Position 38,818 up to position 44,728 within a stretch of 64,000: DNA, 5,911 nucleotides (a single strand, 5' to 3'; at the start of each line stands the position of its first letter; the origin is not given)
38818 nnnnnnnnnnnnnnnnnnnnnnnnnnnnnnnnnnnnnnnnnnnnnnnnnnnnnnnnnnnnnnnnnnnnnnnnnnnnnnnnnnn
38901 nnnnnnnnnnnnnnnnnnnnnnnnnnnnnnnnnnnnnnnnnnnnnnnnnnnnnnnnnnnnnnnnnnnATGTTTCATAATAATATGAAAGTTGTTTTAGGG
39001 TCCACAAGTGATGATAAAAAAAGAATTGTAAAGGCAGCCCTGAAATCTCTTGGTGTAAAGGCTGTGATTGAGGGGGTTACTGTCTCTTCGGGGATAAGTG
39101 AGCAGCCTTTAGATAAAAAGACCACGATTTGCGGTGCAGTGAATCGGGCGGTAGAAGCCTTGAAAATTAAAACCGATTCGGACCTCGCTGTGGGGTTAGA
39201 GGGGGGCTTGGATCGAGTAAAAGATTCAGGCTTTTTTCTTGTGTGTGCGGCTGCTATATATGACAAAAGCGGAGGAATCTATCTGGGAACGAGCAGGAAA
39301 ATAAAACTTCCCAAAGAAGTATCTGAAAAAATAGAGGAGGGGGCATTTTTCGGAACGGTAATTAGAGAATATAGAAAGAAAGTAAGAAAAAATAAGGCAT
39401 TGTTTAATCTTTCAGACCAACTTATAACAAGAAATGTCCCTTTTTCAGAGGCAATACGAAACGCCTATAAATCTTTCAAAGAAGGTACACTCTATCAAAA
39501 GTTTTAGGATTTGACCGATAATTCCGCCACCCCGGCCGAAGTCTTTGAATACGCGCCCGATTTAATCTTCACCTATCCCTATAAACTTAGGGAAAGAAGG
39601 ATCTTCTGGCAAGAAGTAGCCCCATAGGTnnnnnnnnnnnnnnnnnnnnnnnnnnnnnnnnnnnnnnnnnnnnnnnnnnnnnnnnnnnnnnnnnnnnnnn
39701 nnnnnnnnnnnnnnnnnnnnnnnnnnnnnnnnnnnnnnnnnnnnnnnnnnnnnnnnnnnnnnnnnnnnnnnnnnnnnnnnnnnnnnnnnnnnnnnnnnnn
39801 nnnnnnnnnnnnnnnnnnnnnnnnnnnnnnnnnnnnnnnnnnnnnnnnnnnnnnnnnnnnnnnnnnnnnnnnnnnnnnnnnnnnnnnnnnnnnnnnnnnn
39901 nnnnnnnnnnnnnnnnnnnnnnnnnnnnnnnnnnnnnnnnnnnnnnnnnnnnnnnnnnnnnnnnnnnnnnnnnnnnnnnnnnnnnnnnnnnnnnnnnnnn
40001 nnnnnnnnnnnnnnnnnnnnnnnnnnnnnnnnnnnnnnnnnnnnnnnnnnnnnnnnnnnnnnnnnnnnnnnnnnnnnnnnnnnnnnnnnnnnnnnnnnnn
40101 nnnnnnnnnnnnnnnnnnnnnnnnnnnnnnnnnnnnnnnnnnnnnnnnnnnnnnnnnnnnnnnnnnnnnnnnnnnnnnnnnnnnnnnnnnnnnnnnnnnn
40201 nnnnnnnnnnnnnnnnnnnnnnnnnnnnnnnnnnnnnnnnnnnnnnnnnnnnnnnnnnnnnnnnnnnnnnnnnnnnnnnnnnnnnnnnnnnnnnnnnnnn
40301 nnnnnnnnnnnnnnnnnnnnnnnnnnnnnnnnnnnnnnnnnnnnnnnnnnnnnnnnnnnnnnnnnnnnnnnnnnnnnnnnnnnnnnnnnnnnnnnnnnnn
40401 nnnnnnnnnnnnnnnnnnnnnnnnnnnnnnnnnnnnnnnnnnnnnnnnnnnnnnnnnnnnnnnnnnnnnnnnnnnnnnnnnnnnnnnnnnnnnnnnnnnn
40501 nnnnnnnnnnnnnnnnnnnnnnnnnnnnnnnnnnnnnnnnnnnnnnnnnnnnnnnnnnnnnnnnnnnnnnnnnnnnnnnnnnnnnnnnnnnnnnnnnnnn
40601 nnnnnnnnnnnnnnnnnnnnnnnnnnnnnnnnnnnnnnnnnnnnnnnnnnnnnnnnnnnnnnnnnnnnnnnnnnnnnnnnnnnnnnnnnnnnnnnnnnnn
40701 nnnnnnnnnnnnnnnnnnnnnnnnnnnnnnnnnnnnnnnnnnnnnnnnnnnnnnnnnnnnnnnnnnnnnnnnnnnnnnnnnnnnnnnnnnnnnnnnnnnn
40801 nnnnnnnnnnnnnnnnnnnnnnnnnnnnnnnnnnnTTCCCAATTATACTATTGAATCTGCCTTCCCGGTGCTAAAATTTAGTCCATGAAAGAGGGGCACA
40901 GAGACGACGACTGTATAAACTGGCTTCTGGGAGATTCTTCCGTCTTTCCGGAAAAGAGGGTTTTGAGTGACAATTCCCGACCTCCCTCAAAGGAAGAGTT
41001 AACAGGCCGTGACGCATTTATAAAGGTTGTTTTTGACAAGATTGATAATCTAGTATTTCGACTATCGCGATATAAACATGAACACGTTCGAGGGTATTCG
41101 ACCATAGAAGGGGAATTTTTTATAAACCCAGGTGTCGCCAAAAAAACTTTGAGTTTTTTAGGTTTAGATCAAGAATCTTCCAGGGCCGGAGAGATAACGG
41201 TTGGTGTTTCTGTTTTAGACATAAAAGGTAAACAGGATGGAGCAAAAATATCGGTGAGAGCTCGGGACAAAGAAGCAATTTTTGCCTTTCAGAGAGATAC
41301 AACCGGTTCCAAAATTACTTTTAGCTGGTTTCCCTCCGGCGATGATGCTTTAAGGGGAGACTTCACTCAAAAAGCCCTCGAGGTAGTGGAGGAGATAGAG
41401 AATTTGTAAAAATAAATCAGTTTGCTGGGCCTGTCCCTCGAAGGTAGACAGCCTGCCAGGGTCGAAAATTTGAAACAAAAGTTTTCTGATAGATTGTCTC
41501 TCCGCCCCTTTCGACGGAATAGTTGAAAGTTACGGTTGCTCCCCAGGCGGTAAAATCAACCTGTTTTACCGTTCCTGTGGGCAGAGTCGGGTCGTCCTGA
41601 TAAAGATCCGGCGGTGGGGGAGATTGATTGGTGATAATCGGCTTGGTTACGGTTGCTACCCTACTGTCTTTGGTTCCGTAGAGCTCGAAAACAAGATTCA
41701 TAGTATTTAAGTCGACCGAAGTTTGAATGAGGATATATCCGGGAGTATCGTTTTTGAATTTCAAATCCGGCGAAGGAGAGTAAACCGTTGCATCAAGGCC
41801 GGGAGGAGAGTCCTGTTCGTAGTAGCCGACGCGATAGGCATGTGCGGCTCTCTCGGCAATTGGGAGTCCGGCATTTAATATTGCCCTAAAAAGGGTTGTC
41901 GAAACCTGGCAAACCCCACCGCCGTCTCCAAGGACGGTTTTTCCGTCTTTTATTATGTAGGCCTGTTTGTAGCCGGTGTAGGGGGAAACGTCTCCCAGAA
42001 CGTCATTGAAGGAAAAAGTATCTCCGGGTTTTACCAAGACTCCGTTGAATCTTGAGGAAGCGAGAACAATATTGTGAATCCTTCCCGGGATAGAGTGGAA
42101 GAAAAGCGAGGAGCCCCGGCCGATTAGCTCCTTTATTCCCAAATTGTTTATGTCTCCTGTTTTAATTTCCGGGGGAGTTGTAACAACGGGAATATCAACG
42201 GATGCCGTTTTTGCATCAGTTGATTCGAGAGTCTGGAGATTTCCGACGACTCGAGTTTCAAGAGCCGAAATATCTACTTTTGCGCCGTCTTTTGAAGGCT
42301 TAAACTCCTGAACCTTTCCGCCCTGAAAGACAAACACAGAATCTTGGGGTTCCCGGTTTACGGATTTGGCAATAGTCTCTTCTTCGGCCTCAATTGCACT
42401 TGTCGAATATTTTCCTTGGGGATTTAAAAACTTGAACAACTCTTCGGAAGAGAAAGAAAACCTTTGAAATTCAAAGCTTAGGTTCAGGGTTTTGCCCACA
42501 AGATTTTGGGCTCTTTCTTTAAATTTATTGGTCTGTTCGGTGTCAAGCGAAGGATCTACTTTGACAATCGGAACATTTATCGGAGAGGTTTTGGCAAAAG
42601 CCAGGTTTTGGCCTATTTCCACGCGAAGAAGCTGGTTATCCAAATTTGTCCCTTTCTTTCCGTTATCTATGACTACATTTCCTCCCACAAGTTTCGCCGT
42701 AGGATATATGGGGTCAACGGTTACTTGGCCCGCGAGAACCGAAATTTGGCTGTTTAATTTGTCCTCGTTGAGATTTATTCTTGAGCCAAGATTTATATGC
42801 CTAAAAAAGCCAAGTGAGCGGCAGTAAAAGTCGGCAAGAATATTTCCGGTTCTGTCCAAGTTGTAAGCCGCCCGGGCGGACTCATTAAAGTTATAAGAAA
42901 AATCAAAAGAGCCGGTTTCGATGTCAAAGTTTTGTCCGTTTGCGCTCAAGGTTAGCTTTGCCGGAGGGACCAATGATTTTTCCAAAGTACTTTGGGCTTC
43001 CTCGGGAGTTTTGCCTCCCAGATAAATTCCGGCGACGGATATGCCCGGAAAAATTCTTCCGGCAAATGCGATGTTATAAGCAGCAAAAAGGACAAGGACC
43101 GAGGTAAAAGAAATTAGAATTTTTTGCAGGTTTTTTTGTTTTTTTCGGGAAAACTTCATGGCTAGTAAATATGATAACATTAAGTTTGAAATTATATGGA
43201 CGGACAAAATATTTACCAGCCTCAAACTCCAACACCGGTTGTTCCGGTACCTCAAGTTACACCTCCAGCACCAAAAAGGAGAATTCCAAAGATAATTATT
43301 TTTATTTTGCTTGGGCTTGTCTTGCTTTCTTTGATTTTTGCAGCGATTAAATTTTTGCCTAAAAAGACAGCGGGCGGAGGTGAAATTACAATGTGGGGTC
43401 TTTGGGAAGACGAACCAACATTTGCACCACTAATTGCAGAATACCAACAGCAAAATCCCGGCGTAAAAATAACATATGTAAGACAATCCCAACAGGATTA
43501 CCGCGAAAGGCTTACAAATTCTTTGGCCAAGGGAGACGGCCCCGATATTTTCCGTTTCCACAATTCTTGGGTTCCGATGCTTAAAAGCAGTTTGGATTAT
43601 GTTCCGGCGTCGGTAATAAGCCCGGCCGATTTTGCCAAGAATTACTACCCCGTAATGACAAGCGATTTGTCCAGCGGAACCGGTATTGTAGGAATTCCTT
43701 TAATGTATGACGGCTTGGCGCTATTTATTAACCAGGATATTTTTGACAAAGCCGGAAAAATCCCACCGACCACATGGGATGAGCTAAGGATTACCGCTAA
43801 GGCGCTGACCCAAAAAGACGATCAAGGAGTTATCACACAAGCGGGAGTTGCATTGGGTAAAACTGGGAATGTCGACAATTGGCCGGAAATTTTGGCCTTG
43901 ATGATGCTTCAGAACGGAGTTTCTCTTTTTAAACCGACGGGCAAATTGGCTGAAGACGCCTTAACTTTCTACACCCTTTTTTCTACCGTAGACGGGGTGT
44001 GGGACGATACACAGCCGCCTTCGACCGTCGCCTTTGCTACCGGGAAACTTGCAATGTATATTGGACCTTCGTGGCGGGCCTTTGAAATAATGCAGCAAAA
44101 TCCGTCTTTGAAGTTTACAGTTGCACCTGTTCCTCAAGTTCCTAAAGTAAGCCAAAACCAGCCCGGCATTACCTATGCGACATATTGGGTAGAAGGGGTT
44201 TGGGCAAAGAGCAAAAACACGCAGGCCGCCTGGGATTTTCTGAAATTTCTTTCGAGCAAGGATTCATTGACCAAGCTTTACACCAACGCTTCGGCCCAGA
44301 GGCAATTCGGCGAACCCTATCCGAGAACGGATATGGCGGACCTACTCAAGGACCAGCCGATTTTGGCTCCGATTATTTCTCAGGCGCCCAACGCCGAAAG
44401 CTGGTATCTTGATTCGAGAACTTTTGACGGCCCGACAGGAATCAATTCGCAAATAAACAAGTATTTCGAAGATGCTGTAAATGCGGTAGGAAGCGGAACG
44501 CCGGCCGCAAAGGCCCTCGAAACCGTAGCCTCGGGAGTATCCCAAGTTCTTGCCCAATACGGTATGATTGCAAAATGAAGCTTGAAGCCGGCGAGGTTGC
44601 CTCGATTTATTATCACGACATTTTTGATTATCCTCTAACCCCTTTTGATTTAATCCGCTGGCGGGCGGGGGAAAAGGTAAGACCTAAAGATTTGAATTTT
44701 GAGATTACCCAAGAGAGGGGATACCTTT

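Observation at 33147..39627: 119-bp perfect direct repeats (gene 3' end + orphan fragment) bracket a 6.2-kb tRNA-containing cassette: attL/attR-like signature without an integrase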

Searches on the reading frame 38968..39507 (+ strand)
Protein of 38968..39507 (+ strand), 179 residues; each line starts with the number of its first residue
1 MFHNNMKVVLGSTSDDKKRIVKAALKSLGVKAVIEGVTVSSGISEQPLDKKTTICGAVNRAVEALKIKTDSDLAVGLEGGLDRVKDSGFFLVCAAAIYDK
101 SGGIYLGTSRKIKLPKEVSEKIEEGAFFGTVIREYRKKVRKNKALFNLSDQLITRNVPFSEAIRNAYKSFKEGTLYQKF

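Call 7: search_protein_families(library=pfam, proteins=[window:38968-39507:+], max_evalue=0.01)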
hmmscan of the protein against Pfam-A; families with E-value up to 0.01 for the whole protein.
window:38968-39507:+ (179 aa): 1 family
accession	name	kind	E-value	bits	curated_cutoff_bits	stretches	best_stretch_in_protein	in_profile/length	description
PF01931.24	NTPase_I-T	-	6.9e-28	98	25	1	11-169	1-160/162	Protein of unknown function DUF84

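Call 8: search_protein_families(library=ncbifam, proteins=[window:38968-39507:+], max_evalue=0.01)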
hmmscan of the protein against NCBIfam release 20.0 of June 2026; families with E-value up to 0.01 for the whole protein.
window:38968-39507:+ (179 aa): 5 families
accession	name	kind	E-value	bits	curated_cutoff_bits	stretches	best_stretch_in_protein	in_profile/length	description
NF002850.0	PRK03114.1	equivalog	2.2e-24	85.9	199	1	6-164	1-156/169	DUF84 family protein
NF003039.0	PRK03941.1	equivalog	1.7e-21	76.8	199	1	6-156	1-153/176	NTPase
TIGR00258.1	TIGR00258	equivalog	2e-20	73.5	117.1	1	11-168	2-159/168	inosine/xanthosine triphosphatase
NF003459.0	PRK05074.1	equivalog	5.3e-17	62.1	175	1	4-176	3-174/176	inosine/xanthosine triphosphatase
NF002250.0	PRK01170.1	subfamily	3e-13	50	489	1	5-170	149-314/322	bifunctional pantetheine-phosphate adenylyltransferase/NTP phosphatase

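Call 12: find_encoding_contigs(protein=window:38968-39507:+, flank=10000, max_places=10)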
Protein window:38968-39507:+ (179 aa): 1 contig read that carries it; 1 place shown.
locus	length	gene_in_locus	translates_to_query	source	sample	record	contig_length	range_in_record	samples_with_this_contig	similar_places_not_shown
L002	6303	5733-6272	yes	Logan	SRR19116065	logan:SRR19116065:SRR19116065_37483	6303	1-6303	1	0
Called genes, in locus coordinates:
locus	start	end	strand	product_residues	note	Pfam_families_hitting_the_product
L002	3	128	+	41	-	?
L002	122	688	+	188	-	-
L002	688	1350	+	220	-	PF00406:ADK, PF13207:AAA_17, PF13238:AAA_18 (weak)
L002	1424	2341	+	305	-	-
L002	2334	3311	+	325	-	PF09924:LPG_synthase_C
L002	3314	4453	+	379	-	PF01041:DegT_DnrJ_EryC1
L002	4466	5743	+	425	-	PF00406:ADK, PF13207:AAA_17 (weak), PF05191:ADK_lid (weak), PF00925:GTP_cyclohydro2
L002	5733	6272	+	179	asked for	PF01931:NTPase_I-T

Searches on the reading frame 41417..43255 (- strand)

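Call 19: search_protein_families(library=pfam, proteins=[window:41417-43255:-], max_evalue=0.01)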
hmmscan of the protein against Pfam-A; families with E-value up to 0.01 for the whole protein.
window:41417-43255:- (612 aa): 2 families
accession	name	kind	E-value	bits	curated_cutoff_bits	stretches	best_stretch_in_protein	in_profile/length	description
PF04294.18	VanW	-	2e-42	144.2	27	1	392-520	2-126/130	VanW like protein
PF12229.13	PG_binding_4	-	2.5e-17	63.5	22.1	2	117-218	8-108/117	Putative peptidoglycan binding domain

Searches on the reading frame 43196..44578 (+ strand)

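Call 19: search_protein_families(library=pfam, proteins=[window:43196-44578:+], max_evalue=0.01)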
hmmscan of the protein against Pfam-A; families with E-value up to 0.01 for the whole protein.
window:43196-44578:+ (460 aa): 3 families
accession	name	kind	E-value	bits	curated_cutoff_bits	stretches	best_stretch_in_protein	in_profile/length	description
PF01547.30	SBP_bac_1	-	1.1e-30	108.2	26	1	73-356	7-304/307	Bacterial extracellular solute-binding protein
PF13416.11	SBP_bac_8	-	2.6e-30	106.6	27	1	79-363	2-254/279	Bacterial extracellular solute-binding protein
PF13531.11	SBP_bac_11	-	0.0002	21.7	25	0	211-356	75-216/227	Bacterial extracellular solute-binding protein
